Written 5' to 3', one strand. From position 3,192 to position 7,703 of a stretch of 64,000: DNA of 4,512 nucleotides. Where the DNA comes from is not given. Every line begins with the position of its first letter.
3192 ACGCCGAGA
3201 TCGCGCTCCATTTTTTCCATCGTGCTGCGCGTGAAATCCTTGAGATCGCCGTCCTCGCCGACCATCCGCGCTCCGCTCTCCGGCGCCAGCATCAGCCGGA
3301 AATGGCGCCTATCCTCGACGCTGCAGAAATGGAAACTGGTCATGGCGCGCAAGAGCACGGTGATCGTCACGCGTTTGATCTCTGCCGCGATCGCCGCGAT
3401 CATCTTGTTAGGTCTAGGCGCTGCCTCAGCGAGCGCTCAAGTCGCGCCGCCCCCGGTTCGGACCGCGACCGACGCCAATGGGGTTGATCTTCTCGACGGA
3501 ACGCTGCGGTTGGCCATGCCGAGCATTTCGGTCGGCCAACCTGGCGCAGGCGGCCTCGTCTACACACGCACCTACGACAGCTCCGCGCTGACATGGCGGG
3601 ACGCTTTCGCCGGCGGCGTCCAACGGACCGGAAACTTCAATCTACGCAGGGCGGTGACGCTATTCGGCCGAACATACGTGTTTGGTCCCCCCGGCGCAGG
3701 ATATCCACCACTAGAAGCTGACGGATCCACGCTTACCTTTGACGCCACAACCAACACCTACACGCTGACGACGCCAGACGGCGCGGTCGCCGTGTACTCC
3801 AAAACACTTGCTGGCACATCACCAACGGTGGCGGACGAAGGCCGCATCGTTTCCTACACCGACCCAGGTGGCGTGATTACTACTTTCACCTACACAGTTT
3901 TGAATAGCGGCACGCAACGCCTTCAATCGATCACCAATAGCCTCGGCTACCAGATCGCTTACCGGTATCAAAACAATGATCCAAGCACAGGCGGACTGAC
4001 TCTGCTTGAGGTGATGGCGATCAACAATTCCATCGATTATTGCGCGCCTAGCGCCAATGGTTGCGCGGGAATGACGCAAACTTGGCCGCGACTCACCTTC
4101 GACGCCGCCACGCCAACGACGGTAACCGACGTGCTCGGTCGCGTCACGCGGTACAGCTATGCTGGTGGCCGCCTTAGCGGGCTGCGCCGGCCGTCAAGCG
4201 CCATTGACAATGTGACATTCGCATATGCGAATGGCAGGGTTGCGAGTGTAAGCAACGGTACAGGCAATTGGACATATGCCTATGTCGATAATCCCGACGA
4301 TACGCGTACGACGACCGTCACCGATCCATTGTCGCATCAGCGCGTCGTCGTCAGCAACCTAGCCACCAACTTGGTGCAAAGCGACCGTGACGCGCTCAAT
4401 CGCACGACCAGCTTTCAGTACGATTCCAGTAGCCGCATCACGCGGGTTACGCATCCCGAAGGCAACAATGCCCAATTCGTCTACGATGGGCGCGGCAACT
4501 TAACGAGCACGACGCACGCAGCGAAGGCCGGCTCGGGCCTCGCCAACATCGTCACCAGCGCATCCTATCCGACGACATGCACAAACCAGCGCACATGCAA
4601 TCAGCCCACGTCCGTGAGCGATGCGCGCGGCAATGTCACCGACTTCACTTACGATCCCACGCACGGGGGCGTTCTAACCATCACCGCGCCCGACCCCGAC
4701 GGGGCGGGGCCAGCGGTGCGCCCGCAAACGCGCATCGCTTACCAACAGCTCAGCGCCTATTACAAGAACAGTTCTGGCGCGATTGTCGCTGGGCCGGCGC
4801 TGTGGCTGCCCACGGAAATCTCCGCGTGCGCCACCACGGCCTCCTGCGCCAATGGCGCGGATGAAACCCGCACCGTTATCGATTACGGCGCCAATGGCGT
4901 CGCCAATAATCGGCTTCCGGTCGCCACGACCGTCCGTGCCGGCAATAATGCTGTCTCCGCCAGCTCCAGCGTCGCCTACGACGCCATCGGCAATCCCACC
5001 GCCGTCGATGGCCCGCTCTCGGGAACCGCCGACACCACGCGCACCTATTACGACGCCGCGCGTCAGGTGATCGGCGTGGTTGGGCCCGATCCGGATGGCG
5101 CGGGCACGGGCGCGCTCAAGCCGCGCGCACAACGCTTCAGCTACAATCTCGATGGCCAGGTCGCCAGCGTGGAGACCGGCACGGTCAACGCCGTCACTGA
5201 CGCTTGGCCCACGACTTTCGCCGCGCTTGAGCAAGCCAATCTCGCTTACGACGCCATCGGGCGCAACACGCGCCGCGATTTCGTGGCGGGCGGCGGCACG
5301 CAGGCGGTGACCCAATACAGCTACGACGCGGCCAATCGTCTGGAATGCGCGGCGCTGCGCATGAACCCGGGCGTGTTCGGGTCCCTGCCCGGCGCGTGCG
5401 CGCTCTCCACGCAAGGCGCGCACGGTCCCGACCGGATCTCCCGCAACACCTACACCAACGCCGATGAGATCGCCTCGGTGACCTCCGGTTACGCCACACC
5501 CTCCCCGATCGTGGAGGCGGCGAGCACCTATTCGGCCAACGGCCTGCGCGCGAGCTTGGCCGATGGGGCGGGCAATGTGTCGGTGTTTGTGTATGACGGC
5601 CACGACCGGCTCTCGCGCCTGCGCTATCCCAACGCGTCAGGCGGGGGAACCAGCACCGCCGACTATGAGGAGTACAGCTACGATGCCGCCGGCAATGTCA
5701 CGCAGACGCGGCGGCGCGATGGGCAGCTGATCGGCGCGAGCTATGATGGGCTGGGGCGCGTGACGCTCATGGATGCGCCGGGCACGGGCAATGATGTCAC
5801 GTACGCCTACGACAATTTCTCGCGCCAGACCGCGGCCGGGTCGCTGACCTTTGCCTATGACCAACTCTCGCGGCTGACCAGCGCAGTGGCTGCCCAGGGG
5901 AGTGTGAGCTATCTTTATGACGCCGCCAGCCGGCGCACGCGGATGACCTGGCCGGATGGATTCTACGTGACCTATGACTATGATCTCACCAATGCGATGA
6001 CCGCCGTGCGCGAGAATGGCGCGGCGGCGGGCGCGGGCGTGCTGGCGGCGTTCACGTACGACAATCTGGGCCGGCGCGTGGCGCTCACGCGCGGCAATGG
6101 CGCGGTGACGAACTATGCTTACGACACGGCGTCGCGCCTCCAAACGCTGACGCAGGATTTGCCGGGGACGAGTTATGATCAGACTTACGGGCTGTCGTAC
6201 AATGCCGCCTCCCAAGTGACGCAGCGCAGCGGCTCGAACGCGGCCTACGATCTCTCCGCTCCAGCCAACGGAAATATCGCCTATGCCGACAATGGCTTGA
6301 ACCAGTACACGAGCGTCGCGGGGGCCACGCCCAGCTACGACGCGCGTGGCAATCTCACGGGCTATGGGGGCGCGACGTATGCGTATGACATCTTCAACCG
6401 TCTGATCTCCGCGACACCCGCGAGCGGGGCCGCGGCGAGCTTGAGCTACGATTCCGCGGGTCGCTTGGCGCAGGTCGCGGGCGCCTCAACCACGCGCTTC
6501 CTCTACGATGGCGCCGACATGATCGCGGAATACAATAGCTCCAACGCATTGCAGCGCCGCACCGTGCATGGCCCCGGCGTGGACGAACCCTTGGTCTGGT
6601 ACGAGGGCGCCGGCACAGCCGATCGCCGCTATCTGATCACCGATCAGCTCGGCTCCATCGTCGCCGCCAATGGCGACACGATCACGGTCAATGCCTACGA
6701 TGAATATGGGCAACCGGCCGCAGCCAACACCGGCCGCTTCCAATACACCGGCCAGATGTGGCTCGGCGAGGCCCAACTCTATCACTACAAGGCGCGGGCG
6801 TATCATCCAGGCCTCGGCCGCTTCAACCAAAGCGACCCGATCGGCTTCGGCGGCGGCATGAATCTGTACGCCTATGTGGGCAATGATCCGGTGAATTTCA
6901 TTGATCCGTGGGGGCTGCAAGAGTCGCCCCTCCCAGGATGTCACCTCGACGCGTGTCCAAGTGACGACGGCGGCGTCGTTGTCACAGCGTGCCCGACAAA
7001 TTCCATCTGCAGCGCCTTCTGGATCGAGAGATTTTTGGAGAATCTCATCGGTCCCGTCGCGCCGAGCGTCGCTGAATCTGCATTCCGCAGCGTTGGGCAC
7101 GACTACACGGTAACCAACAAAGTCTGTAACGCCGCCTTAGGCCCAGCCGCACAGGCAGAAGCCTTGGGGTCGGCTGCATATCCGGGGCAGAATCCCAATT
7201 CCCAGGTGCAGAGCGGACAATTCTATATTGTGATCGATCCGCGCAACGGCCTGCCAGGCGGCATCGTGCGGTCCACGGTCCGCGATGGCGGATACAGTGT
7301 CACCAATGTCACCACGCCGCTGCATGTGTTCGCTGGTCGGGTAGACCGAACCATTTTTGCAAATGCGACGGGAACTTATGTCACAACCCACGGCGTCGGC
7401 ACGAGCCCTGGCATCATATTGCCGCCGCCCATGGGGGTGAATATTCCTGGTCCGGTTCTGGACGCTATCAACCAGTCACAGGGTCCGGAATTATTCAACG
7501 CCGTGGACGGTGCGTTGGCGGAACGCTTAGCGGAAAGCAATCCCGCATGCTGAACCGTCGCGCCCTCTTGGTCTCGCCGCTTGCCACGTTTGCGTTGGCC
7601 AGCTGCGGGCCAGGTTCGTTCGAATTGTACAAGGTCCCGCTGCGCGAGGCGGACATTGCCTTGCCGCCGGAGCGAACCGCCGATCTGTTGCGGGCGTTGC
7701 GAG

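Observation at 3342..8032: Sec-signal Rhs polymorphic toxin with an unassignable 211-aa tip and an overlapping lipoprotein immunity candidate; no T6SS context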

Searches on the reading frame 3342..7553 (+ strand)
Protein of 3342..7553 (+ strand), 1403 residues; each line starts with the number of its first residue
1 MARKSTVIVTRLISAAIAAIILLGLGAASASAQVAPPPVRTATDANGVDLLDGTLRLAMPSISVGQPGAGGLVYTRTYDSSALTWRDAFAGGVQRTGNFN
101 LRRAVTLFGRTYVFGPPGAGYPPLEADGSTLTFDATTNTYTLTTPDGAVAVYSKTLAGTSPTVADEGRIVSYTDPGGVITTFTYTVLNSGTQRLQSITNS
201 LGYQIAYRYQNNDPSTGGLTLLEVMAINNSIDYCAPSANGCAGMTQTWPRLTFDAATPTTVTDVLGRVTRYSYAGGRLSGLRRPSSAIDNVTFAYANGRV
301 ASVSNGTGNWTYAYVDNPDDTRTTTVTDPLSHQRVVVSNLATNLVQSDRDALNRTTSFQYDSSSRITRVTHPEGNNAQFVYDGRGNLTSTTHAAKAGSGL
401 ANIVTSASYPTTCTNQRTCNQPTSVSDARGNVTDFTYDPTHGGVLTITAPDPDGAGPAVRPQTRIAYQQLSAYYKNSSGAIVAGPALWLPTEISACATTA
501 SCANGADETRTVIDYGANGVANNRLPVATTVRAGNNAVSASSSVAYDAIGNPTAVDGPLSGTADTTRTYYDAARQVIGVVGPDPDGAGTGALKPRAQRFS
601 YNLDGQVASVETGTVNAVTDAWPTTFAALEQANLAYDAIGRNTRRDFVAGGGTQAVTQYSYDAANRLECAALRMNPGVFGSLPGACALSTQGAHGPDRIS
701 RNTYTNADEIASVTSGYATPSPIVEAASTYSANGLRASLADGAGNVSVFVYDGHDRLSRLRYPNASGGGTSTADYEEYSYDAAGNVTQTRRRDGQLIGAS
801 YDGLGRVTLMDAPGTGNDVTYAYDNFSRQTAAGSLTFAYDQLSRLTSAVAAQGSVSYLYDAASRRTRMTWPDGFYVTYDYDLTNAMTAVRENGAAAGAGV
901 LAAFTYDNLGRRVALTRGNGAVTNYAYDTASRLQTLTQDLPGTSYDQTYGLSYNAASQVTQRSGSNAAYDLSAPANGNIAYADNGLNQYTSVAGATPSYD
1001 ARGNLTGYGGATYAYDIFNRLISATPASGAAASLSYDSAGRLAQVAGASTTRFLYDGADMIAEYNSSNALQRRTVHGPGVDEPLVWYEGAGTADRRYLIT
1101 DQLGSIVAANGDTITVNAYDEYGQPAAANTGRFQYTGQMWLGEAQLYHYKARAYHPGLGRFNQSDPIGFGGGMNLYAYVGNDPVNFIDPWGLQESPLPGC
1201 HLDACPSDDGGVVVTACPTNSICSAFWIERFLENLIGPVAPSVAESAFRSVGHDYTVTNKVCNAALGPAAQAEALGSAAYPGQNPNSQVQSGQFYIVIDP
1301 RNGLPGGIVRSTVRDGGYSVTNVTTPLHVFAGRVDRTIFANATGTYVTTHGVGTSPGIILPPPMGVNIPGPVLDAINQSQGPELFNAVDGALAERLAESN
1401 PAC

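Call 3: search_protein_families(library=pfam, proteins=[window:3342-7553:+], max_evalue=0.1)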
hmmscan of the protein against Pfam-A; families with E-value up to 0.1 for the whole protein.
window:3342-7553:+ (1403 aa): 1 family
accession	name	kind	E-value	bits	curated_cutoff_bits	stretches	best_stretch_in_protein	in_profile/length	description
PF05593.20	RHS_repeat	-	3.2e-41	139.4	22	9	343-375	6-37/38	RHS Repeat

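Call 4: search_protein_families(library=ncbifam, proteins=[window:3342-7553:+], max_evalue=0.1)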
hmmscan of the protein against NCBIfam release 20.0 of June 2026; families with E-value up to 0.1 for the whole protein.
window:3342-7553:+ (1403 aa): 4 families
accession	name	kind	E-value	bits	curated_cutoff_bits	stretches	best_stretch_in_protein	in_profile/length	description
TIGR01643.1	YD_repeat_2x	repeat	7.5e-29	99.1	15.8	5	360-394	1-35/42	YD repeat-containing protein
TIGR03696.1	Rhs_assc_core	domain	3.6e-22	78.6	32.5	1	1119-1192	1-76/76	RHS repeat-associated core domain-containing protein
NF041261.1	RHS_core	equivalog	2.1e-17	62.3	2000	3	829-1070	422-660/1261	RHS element core protein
NF008945.0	PRK12292.3-3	equivalog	0.042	13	409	1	1092-1152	50-110/368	ATP phosphoribosyltransferase regulatory subunit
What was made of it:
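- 3438..6695 (+): Rhs N-terminal region and YD/RHS-repeat shell (aa 33-1118). Pfam RHS_repeat E=3e-41 over 9 stretches; TIGR01643 YD_repeat E=7.5e-29 (calls 3, 4).
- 6696..6917 (+): Rhs-associated core (aa 1119-1192) ending ..DPIGF..(18 aa)..DPWGL. This is the predicted autoproteolytic site that releases the tip. TIGR03696 Rhs_assc_core E=3.6e-22, covering the full model 1-76 (call 4).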

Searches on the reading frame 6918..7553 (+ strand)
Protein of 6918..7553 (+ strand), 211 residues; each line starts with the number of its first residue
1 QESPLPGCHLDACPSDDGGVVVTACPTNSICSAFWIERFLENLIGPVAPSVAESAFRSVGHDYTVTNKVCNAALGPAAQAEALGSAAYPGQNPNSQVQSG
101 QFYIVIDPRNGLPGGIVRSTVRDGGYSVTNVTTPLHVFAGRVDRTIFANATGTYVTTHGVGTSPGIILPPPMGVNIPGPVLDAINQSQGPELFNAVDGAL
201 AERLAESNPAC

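Call 3: search_protein_families(library=pfam, proteins=[window:6918-7553:+], max_evalue=0.1)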
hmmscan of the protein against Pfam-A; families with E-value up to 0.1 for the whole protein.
window:6918-7553:+ (211 aa): 1 family
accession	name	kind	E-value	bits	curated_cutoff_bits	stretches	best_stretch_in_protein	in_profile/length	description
PF02422.21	Keratin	-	0.018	15.1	25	1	162-187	30-55/80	Keratin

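Call 4: search_protein_families(library=ncbifam, proteins=[window:6918-7553:+], max_evalue=0.1)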
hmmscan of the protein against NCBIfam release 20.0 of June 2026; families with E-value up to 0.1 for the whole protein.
window:6918-7553:+ (211 aa): 0 families

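Call 5: find_homologous_proteins(query=window:6918-7550:+, max_evalue=0.001)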
Query window:6918-7550:+ (211 aa): 1 proteins with E <= 0.001 among 653 candidates.
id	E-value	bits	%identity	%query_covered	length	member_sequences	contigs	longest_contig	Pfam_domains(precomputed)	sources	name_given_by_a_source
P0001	5.1e-50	188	62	72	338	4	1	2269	PF25023.2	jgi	jgi:RHS repeat-associated protein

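Call 8: find_encoding_contigs(protein=P0001, flank=10000)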
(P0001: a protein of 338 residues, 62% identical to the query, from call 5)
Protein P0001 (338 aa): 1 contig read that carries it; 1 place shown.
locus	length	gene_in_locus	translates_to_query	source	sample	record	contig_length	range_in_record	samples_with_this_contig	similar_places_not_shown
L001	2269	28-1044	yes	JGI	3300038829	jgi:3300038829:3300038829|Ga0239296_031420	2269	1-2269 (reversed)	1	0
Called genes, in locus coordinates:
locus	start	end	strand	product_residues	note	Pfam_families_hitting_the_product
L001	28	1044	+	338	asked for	PF25023:TEN_YD-shell (weak)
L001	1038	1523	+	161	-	-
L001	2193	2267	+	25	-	?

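Call 18: search_solved_structures(query=window:6918-7550:+, max_evalue=10)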
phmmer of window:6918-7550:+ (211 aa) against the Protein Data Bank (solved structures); distinct sequences matched with E-value up to 10: 0.
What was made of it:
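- Checked: The 211-aa tail (6918-7550) has no Pfam or NCBIfam hit (calls 3, 4) and no PDB sequence hit (call 18).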

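Call 22: search_protein_representatives(protein=window:6918-7550:+)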
Query: 211 residues. Proteins with E-value up to 0.001 (for the whole library): 252; up to 1e-10: 84; up to 1e-30: 2. The best 150 are listed.
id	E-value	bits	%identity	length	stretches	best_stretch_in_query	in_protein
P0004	3.6e-80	284.8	88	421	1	58-211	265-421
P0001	1.6e-50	187.9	65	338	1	59-211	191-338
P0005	1.2e-22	96.8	82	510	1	1-60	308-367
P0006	2.7e-22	95.7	50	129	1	86-201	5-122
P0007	1.7e-20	89.7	40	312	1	59-211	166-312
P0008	4.5e-19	85.1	39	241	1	7-211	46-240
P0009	1.1e-18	83.9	37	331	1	54-211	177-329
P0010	2.4e-18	82.7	38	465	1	13-201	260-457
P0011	8.4e-18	81.0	40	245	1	59-211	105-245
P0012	1.3e-17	80.3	36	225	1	58-202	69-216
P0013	5.6e-17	78.3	43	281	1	47-200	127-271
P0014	5.7e-17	78.3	41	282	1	53-200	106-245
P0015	1.1e-16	77.3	38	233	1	47-211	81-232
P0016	1.3e-16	77.1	38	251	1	54-211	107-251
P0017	1.4e-16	77.0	43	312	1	54-204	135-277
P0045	4.0e-13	65.7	40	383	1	55-201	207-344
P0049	8.1e-13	64.7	42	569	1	55-200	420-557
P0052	1.1e-12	64.2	38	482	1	59-204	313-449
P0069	9.2e-12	61.2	42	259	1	58-200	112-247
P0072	1.0e-11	61.1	38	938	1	60-203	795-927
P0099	5.7e-10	55.4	35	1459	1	14-197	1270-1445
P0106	1.5e-09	54.0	40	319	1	61-202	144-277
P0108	2.0e-09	53.6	38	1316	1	60-166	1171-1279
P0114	3.8e-09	52.7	43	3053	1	59-200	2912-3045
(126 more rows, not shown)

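Call 49: search_protein_families(library=pfam, proteins=[P0108, P0114, P0072, P0099], max_evalue=0.001)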
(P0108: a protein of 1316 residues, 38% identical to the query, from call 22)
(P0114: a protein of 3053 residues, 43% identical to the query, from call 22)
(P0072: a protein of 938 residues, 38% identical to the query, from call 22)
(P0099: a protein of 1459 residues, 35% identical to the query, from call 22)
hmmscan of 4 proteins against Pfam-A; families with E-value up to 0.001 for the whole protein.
P0108 (1316 aa): 2 families
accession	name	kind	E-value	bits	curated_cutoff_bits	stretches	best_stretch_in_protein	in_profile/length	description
PF05860.19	TPS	-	1.6e-33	117.2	33.5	1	42-298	5-241/252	TPS secretion domain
PF07581.17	Glug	-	2.9e-15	56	20.5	2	744-770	2-28/28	The GLUG motif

P0114 (3053 aa): 8 families
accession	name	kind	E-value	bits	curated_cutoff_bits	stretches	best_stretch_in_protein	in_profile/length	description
PF05593.20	RHS_repeat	-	4.2e-27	94.4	22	2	2035-2070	2-37/38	RHS Repeat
PF09136.16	Glucodextran_B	-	8.2e-18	64.6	27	2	450-521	7-80/83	Glucodextranase, domain B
PF13517.12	FG-GAP_3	-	6.5e-17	62.3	26.9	1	1110-1172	1-59/61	FG-GAP-like repeat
PF03534.18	SpvB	-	4.9e-13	49.4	22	1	740-927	4-197/287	Salmonella virulence plasmid 65kDa B protein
PF00041.27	fn3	-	7.3e-12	45.8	25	1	2213-2297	3-82/84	Fibronectin type III domain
PF19077.6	Big_13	-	2.9e-07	31.4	27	0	480-524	55-102/102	Bacterial Ig-like domain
PF08329.16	ChitinaseA_N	-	5.7e-07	29.7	21.2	0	2314-2394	35-109/133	Chitinase A, N-terminal domain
PF12256.14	TcdB_toxin_midN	-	2.6e-06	27.3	24.8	0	1586-1631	126-176/181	Insecticide toxin TcdB middle/N-terminal region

P0072 (938 aa): 1 family
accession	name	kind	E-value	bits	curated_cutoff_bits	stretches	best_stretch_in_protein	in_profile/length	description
PF05593.20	RHS_repeat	-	2.4e-24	85.6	22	5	227-264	1-38/38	RHS Repeat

P0099 (1459 aa): 1 family
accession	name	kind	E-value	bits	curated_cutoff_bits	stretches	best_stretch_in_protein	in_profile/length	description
PF05593.20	RHS_repeat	-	1.7e-34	118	22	4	309-338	9-38/38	RHS Repeat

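Call 78: search_protein_families(library=phrogs, proteins=[P0014, P0045, P0069, P0052], max_evalue=0.01)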
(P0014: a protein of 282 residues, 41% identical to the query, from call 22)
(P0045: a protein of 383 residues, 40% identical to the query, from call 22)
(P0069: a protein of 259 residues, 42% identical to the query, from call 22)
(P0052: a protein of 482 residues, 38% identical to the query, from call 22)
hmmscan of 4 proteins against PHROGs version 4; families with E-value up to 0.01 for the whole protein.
P0014 (282 aa): 0 families

P0045 (383 aa): 0 families

P0069 (259 aa): 0 families

P0052 (482 aa): 4 families
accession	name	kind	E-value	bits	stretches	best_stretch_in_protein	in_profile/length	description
phrog_2662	-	head and packaging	2.7e-50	172.7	1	3-296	196-475/717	portal protein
phrog_12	-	head and packaging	1.3e-48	167.5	1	4-265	212-461/646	portal protein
phrog_5929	-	head and packaging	4.1e-18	66.5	1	35-159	10-129/228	portal protein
phrog_2271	-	head and packaging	9.7e-05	21.3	1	4-142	185-315/859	portal protein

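Call 79: search_protein_families(library=pfam, proteins=[P0014, P0045, P0069, P0052, P0049, P0017, P0106, P0005], max_evalue=0.01)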
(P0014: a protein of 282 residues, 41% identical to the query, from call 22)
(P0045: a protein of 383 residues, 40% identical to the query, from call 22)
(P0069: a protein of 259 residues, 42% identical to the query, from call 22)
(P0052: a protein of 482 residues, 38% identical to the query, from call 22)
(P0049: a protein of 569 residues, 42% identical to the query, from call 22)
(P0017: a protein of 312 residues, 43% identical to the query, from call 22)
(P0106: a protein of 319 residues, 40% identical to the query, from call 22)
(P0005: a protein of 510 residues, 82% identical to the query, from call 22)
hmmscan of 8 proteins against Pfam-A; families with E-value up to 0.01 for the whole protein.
P0014 (282 aa): 0 families

P0045 (383 aa): 0 families

P0069 (259 aa): 0 families

P0052 (482 aa): 1 family
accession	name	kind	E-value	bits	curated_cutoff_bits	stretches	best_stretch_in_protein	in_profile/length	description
PF04860.17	Phage_portal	-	2.5e-60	204.8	39.1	1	3-208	121-320/321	Phage portal protein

P0049 (569 aa): 1 family
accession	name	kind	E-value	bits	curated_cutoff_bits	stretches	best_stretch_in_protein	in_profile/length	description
PF04860.17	Phage_portal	-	7.9e-75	252.4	39.1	1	5-359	2-320/321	Phage portal protein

P0017 (312 aa): 0 families

P0106 (319 aa): 0 families

P0005 (510 aa): 1 family
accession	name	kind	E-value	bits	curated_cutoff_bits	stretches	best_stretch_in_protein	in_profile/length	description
PF05593.20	RHS_repeat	-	4.8e-10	40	22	3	127-162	1-36/38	RHS Repeat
